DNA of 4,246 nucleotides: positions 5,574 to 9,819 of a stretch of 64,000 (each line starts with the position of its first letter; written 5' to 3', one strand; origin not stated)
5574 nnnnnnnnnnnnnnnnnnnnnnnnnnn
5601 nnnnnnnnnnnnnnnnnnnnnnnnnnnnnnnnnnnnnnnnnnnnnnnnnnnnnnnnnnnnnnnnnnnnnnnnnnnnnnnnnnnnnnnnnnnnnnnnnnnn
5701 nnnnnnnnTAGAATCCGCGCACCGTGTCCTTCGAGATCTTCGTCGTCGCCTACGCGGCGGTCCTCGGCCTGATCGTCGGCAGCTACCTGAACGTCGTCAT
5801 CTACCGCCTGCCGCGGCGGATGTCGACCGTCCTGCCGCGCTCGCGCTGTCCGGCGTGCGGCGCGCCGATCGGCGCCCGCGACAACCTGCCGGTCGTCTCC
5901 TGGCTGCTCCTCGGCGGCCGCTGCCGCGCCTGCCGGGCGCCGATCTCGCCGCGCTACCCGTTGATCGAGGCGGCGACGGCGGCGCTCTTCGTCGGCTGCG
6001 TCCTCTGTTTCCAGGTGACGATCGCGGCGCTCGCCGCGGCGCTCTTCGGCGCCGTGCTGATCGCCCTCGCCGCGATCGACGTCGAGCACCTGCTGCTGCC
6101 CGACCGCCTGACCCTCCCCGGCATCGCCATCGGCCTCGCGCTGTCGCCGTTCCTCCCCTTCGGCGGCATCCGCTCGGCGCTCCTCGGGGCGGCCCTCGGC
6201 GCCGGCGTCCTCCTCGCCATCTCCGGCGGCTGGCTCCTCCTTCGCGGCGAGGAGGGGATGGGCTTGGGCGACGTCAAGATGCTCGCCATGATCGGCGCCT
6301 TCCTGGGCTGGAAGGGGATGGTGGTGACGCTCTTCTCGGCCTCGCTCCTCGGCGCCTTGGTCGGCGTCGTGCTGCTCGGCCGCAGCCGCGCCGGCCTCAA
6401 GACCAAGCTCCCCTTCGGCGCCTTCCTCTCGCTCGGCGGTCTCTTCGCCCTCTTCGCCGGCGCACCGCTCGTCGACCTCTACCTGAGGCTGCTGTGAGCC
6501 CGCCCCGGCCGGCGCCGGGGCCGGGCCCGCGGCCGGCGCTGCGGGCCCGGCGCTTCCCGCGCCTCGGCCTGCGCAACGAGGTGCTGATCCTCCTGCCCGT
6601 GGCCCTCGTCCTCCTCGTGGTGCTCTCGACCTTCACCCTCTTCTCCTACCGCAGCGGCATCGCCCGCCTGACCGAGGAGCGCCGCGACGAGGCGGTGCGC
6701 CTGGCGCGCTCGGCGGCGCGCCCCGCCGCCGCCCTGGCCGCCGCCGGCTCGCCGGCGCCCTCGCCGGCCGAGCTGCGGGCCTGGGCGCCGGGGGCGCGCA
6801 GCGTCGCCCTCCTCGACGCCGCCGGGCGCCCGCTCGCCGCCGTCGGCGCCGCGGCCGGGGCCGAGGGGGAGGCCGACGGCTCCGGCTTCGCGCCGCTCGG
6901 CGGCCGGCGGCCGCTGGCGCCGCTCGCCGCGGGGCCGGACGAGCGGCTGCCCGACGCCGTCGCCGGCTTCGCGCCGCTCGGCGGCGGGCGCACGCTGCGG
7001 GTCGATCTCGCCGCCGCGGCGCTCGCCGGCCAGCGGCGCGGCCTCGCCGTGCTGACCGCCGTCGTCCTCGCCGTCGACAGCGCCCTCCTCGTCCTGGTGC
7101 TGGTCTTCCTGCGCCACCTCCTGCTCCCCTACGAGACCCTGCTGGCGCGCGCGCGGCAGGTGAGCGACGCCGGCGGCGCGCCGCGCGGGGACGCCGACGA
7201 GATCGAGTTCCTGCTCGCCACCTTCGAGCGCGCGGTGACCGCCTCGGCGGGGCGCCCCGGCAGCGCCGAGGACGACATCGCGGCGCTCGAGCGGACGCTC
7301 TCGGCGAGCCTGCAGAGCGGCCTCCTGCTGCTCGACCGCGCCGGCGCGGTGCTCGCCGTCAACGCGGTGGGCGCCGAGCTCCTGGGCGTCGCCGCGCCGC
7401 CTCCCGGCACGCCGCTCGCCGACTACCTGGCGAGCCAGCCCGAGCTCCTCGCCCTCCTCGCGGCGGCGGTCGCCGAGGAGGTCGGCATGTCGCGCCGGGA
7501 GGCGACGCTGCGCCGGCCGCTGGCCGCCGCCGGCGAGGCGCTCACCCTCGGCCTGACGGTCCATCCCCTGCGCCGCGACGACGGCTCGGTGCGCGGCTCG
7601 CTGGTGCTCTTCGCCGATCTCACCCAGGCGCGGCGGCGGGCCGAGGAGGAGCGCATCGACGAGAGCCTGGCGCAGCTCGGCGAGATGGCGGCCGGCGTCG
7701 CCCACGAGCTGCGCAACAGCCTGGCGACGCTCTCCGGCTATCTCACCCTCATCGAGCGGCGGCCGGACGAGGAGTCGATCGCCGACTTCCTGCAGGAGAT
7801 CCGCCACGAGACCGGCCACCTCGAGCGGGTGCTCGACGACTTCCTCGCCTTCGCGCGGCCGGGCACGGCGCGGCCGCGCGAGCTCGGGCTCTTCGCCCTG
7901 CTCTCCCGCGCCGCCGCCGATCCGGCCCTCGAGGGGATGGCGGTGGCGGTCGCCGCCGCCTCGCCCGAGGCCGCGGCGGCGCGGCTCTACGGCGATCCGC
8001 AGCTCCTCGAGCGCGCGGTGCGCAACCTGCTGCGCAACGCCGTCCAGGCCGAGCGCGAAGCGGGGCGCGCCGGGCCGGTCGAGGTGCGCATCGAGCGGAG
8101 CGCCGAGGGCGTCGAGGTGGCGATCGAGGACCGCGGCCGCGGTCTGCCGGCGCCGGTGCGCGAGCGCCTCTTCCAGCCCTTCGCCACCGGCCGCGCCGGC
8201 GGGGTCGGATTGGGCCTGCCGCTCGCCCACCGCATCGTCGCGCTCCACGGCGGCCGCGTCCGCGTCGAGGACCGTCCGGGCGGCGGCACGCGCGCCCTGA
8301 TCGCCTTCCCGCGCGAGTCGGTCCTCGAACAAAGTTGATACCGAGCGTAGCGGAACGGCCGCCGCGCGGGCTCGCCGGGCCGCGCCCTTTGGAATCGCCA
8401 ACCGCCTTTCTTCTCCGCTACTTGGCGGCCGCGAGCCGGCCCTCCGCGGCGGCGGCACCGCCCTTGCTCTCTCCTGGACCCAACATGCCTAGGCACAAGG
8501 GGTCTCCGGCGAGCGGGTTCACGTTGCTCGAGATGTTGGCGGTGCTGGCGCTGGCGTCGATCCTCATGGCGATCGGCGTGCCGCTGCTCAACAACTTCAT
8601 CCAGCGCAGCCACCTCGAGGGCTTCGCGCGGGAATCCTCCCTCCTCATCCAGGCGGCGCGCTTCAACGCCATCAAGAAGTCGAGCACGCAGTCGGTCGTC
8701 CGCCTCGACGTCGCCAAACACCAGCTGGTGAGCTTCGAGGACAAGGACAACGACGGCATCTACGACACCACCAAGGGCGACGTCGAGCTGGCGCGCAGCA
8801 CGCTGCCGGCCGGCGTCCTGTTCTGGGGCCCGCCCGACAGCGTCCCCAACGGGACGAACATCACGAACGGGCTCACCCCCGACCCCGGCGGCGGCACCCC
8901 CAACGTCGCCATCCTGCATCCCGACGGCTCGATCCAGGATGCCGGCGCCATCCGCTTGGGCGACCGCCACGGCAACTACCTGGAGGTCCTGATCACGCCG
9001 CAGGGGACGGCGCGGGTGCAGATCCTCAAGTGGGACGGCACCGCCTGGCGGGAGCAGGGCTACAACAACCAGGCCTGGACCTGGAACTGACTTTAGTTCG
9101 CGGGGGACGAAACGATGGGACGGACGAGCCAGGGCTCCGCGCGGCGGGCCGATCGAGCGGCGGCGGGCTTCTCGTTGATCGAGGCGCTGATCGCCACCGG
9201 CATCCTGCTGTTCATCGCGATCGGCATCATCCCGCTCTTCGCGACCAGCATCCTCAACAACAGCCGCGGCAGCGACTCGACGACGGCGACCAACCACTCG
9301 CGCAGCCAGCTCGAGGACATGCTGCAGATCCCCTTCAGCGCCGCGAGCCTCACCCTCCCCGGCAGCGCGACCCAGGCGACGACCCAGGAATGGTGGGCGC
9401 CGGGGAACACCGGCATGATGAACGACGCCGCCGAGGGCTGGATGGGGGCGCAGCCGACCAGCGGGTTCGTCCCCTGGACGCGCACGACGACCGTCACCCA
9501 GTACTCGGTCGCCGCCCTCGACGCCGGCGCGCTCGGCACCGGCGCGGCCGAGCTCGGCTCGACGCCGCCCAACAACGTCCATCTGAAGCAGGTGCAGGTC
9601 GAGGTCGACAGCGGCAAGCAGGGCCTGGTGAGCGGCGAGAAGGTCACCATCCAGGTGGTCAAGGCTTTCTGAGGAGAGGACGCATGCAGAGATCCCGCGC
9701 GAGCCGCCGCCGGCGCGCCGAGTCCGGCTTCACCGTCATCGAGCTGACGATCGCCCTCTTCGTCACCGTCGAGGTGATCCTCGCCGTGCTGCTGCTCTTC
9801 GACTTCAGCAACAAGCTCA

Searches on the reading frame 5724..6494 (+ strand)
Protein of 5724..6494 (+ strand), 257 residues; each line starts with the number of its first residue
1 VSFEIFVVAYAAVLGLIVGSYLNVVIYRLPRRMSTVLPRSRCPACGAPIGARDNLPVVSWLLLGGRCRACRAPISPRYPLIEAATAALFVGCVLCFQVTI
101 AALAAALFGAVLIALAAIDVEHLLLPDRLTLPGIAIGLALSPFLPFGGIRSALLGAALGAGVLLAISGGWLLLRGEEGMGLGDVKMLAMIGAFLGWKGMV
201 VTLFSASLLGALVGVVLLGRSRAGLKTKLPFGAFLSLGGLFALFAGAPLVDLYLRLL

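Call 28: search_protein_families(library=pfam, proteins=[window:5724-6494:+], max_evalue=0.001)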
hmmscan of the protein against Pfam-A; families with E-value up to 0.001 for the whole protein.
window:5724-6494:+ (257 aa): 2 families
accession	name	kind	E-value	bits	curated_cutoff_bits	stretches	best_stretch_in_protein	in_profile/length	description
PF06750.18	A24_N_bact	-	2.6e-33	114.3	23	1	13-95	1-83/84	Bacterial Peptidase A24 N-terminal domain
PF01478.23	Peptidase_A24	-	1.1e-21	77.7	26.5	1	107-215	2-104/104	Type IV leader peptidase family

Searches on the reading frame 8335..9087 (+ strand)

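Call 28: search_protein_families(library=pfam, proteins=[window:8335-9087:+], max_evalue=0.001)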
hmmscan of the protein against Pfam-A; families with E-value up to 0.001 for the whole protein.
window:8335-9087:+ (251 aa): 1 family
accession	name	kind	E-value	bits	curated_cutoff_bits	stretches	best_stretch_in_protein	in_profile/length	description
PF07963.17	N_methyl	-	6e-06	26.1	21.2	1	60-80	5-25/27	Prokaryotic N-terminal methylation motif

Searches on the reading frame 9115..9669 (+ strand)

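Call 28: search_protein_families(library=pfam, proteins=[window:9115-9669:+], max_evalue=0.001)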
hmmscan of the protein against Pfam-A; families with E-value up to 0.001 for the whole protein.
window:9115-9669:+ (185 aa): 1 family
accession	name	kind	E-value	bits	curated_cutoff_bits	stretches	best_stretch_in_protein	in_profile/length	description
PF07963.17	N_methyl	-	0.00049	20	21.2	1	14-38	2-26/27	Prokaryotic N-terminal methylation motif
